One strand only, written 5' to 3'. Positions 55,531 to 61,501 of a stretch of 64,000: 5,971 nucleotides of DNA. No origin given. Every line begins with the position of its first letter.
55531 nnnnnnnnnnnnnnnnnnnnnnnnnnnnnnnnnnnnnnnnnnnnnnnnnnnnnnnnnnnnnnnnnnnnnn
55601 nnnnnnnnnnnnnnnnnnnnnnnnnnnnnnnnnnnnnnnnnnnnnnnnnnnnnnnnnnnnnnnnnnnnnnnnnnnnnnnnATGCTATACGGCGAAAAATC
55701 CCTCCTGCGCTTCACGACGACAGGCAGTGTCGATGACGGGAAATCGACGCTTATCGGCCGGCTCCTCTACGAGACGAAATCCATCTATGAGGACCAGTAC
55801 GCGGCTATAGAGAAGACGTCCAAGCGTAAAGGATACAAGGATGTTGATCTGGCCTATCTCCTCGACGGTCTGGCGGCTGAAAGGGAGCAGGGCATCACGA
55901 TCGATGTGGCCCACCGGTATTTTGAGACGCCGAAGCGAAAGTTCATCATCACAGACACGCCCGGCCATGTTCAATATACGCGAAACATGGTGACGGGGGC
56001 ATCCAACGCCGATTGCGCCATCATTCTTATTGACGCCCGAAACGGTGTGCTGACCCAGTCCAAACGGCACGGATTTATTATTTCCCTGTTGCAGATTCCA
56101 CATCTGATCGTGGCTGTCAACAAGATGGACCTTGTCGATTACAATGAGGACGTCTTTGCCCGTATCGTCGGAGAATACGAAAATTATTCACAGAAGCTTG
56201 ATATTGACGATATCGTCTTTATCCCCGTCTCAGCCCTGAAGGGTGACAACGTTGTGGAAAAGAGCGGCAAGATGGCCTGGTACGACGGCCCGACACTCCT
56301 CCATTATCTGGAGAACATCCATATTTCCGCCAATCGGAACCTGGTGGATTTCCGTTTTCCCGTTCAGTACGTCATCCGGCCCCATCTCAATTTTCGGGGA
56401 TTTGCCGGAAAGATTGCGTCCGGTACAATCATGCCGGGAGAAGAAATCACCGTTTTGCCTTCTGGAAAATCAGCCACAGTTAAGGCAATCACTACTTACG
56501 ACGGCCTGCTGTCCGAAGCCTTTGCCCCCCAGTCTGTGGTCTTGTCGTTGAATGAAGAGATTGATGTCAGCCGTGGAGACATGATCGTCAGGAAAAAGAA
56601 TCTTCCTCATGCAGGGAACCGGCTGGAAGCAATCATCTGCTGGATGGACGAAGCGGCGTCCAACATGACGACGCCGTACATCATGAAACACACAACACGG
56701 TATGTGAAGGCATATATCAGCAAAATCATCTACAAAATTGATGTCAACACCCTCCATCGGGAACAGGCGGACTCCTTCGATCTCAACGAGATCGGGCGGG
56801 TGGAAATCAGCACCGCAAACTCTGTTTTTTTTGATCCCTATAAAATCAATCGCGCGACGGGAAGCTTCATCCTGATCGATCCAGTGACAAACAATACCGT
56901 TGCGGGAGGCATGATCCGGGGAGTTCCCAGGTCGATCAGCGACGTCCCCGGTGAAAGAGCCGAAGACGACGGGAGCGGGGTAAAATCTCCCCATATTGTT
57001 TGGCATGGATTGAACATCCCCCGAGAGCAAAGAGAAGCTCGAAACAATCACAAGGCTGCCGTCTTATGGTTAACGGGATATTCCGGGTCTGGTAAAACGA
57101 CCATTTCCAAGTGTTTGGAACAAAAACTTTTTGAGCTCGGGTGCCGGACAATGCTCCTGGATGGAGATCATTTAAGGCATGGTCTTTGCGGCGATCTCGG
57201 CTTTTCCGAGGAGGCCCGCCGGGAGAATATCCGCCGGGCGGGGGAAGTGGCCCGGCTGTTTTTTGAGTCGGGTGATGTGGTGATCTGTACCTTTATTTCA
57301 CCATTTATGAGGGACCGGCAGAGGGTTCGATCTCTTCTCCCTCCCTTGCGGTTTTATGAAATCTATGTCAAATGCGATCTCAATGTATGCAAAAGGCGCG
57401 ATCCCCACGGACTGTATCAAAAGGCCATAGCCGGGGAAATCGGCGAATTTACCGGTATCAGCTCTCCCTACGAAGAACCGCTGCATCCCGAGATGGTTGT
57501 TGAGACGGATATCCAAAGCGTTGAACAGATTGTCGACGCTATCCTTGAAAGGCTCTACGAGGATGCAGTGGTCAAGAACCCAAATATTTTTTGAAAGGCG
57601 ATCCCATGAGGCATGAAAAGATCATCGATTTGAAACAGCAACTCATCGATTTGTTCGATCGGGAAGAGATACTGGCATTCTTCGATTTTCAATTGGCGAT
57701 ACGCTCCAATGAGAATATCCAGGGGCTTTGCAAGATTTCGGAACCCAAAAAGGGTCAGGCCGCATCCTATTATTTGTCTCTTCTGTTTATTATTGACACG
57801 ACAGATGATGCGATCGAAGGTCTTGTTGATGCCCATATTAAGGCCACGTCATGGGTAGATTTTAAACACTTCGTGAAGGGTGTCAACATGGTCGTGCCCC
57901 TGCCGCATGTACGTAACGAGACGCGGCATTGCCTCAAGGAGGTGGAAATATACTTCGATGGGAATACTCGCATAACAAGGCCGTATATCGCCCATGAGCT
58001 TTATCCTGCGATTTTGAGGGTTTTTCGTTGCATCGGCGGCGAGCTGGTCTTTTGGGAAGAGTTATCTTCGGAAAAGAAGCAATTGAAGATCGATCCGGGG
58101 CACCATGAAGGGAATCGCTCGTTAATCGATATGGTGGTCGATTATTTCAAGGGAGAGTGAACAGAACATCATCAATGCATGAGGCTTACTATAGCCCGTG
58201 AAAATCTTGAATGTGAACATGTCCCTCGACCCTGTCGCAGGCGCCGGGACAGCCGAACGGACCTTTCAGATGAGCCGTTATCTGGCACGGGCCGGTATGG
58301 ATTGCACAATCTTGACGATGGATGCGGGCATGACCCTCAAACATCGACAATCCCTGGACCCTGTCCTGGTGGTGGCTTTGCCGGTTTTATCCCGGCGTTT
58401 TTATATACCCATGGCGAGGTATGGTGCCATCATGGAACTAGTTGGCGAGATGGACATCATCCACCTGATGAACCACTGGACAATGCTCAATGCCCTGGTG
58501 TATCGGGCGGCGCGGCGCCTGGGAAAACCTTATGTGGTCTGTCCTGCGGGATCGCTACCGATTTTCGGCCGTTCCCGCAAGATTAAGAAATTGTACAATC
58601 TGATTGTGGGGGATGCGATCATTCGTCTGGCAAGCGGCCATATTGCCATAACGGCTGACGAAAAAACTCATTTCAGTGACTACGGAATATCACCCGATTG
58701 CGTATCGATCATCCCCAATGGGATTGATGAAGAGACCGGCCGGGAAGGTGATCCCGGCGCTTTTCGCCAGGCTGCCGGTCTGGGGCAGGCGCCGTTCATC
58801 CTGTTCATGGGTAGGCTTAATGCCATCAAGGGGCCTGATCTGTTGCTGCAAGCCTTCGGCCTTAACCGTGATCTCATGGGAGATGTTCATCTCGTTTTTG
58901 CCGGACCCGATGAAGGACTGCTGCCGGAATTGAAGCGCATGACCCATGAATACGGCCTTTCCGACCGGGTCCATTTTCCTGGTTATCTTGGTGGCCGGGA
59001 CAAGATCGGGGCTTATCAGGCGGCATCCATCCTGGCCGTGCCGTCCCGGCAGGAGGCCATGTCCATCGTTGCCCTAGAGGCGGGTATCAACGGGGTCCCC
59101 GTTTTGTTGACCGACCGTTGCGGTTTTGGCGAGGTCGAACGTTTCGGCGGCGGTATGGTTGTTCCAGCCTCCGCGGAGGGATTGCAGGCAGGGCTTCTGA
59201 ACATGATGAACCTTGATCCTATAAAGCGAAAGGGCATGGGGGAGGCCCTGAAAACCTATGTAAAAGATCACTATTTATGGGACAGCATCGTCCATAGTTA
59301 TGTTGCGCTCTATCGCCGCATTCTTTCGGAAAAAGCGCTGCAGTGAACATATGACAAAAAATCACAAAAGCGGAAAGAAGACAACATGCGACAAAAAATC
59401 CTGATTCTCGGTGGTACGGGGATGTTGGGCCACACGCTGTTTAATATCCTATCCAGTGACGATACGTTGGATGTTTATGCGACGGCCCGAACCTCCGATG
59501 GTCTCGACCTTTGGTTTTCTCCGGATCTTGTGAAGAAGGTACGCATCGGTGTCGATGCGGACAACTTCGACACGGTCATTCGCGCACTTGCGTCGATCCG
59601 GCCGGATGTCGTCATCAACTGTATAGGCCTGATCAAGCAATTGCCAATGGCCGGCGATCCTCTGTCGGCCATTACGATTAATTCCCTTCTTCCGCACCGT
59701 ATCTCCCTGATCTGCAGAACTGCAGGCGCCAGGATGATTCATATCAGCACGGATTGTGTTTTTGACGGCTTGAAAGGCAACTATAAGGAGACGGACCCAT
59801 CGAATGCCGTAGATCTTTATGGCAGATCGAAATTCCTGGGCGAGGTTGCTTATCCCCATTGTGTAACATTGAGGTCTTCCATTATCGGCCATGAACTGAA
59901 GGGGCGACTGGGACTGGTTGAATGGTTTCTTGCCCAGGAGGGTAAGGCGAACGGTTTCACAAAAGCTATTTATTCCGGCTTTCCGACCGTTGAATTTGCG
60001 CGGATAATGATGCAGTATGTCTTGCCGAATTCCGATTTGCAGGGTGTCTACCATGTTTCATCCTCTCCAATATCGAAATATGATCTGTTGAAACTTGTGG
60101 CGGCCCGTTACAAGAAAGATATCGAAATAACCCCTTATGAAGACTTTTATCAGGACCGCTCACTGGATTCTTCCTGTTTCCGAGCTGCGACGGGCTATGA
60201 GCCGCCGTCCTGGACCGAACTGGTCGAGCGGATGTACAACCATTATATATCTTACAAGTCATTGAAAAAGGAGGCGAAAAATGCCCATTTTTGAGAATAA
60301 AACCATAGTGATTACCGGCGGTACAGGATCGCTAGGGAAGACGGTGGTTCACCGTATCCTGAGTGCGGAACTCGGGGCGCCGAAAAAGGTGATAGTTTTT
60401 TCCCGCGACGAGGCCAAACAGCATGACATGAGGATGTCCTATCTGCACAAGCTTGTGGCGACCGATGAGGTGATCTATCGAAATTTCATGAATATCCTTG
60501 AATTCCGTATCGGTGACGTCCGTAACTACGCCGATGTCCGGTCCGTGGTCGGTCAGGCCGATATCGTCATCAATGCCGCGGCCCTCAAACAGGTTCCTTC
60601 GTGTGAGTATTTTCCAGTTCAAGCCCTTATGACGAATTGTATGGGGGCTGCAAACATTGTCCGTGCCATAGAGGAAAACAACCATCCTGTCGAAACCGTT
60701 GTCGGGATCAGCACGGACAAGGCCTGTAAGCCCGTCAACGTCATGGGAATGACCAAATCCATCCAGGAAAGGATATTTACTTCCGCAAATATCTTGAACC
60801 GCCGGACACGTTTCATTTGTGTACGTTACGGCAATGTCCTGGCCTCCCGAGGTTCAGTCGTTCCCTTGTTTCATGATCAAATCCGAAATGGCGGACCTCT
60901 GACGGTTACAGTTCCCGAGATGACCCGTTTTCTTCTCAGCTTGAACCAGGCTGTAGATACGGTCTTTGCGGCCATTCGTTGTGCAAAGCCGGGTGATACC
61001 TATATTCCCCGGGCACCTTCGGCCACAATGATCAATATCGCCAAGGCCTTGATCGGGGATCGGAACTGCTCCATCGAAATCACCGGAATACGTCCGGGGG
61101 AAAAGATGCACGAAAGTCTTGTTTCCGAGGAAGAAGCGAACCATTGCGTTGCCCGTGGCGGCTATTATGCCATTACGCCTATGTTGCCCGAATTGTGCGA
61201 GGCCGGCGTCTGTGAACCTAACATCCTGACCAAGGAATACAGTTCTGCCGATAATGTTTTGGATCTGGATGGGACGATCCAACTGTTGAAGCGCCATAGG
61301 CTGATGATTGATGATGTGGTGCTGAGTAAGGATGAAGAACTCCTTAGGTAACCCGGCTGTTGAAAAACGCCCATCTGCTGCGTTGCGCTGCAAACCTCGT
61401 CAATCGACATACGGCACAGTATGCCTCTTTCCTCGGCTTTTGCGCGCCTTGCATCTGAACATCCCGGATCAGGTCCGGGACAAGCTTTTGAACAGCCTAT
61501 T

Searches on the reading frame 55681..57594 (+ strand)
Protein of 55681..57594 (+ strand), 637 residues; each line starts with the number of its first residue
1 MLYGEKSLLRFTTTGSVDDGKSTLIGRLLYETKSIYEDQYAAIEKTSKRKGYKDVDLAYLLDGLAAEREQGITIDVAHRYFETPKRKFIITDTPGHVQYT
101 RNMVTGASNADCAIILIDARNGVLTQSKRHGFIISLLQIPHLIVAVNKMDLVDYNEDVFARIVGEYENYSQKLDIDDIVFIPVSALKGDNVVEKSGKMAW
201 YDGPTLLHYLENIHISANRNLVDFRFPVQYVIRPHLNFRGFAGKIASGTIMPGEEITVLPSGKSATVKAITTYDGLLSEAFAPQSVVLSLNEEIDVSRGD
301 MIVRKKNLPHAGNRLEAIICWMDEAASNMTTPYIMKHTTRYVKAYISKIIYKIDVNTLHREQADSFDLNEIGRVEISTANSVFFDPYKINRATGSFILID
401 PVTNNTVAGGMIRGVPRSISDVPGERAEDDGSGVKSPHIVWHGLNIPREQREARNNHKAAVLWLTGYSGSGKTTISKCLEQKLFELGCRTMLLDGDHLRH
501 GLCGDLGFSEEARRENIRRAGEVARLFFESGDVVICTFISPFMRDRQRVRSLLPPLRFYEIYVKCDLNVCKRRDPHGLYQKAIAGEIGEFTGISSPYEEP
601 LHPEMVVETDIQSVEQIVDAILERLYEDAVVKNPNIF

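Call 27: search_protein_families(library=pfam, proteins=[window:55681-57594:+], max_evalue=0.1)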
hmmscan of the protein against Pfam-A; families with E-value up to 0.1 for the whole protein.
window:55681-57594:+ (637 aa): 20 families
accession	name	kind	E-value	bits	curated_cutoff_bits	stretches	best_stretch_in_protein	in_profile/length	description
PF01583.26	APS_kinase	-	2.6e-59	200.1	21.1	1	459-608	2-152/152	Adenylylsulphate kinase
PF00009.33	GTP_EFTU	-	2.6e-44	151.5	26.5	1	7-192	2-176/188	Elongation factor Tu GTP binding domain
PF22594.2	GTP-eEF1A_C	-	1.7e-26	93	27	1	315-413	2-101/101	GTP-eEF1A C-terminal domain-like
PF13671.12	AAA_33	-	3.7e-07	31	27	1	461-573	1-114/143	AAA domain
PF01926.29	MMR_HSR1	-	1.3e-06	28.9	21.9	1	67-147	27-112/113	50S ribosome-binding GTPase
PF13238.12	AAA_18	-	1.4e-06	29.2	29.4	1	464-573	3-107/128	AAA domain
PF03144.31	GTP_EFTU_D2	-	0.00051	20.9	30.3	1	243-302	6-72/73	Elongation factor Tu domain 2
PF02492.25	cobW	-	0.0014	18.7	20.7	0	91-159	89-165/180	CobW/HypB/UreG, nucleotide-binding domain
PF24883.2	NPHP3_N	-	0.0035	18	24.8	1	454-483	16-46/164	Nephrocystin 3, N-terminal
PF20720.3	nSTAND3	-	0.0047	17.1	27.2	1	458-490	16-48/155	Novel STAND NTPase 3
PF03193.22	RsgA_GTPase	-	0.012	15.9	30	0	454-482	101-129/174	RsgA GTPase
PF06309.17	Torsin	-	0.013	16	27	1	454-490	48-84/127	Torsin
PF00448.28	SRP54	-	0.015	15.4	22.7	0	461-501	3-43/196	SRP54-type protein, GTPase domain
PF13555.12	AAA_29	-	0.019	15.1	27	0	461-475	24-38/61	P-loop containing region of AAA domain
PF13401.12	AAA_22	-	0.024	15.4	27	0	458-483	4-29/130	AAA domain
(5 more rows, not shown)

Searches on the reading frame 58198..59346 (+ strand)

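Call 27: search_protein_families(library=pfam, proteins=[window:58198-59346:+], max_evalue=0.1)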
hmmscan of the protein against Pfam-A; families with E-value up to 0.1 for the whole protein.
window:58198-59346:+ (382 aa): 6 families
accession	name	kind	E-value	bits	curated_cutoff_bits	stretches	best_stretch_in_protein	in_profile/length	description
PF00534.26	Glycos_transf_1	-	1.6e-27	96.6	26.4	1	196-350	13-168/172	Glycosyl transferases group 1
PF13692.12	Glyco_trans_1_4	-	1.1e-22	81.3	27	1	199-337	2-140/142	Glycosyl transferases group 1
PF13439.12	Glyco_transf_4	-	4.2e-17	63.1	28.5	1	17-179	3-169/170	Glycosyltransferase Family 4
PF13579.12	Glyco_trans_4_4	-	3.1e-13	50.8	29.7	1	17-175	2-158/158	Glycosyl transferase 4-like domain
PF20706.3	GT4-conflict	-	9.2e-12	45.1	26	1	192-313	192-319/385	Family 4 Glycosyltransferase in conflict systems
PF13477.12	Glyco_trans_4_2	-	0.045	14.4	23.4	1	22-130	13-119/139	Glycosyl transferase 4-like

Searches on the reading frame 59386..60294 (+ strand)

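Call 27: search_protein_families(library=pfam, proteins=[window:59386-60294:+], max_evalue=0.1)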
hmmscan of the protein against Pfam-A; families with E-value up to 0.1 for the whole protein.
window:59386-60294:+ (302 aa): 4 families
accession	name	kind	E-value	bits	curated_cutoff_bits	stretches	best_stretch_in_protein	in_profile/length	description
PF04321.23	RmlD_sub_bind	-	1.6e-28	100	27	1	4-287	2-285/287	RmlD substrate binding domain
PF01370.27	Epimerase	-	1.6e-14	54.3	20.9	1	5-153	1-150/240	NAD dependent epimerase/dehydratase family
PF16363.11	GDP_Man_Dehyd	-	2.1e-06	27.9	27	1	6-153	1-161/332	GDP-mannose 4,6 dehydratase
PF01118.30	Semialdhyde_dh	-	0.029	15.2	26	1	4-45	1-44/121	Semialdehyde dehydrogenase, NAD binding domain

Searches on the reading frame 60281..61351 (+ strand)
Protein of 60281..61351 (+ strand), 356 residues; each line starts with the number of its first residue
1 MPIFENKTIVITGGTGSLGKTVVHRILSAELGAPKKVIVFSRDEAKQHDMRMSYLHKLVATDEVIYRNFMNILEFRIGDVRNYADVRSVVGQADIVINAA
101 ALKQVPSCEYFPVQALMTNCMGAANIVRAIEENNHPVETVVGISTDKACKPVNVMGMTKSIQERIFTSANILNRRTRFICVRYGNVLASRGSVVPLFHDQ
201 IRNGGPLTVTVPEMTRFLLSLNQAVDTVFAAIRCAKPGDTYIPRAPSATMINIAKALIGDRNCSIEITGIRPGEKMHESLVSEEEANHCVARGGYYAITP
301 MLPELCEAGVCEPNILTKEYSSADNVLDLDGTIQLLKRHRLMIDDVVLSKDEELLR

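Call 27: search_protein_families(library=pfam, proteins=[window:60281-61351:+], max_evalue=0.1)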
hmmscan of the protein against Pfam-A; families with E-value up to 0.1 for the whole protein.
window:60281-61351:+ (356 aa): 13 families
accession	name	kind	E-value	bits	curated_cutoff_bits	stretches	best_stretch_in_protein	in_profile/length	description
PF02719.21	Polysacc_synt_2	-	3.8e-87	292.6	20.2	1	9-298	1-291/293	Polysaccharide biosynthesis protein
PF01370.27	Epimerase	-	3.2e-16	59.9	20.9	1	9-209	1-201/240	NAD dependent epimerase/dehydratase family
PF16363.11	GDP_Man_Dehyd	-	2e-07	31.2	27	1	11-146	2-130/332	GDP-mannose 4,6 dehydratase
PF04321.23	RmlD_sub_bind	-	1.4e-06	28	27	1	8-146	2-102/287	RmlD substrate binding domain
PF07993.18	NAD_binding_4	-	2.8e-06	27.1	20.1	1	11-154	1-145/258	Male sterility protein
PF01073.25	3Beta_HSD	-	7.5e-06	25.6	22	1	10-147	1-118/280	3-beta hydroxysteroid dehydrogenase/isomerase family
PF13460.12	NAD_binding_10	-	0.00015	22.1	27.2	0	74-150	42-103/184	NAD(P)H-binding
PF08659.16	KR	-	0.00063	20.2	22.6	1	8-92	2-74/180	KR domain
PF06414.18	Zeta_toxin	-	0.024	14.5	22.3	1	7-47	17-56/199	Zeta toxin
PF05368.20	NmrA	-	0.028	14.5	27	1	6-44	2-36/298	NmrA-like family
PF03807.23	F420_oxidored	-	0.032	15.2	21.6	0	10-60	3-50/94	NADP oxidoreductase coenzyme F420-dependent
PF00106.31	adh_short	-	0.05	13.5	26.6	0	7-122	1-111/195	short chain dehydrogenase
PF13238.12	AAA_18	-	0.07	14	29.4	0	9-59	1-45/128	AAA domain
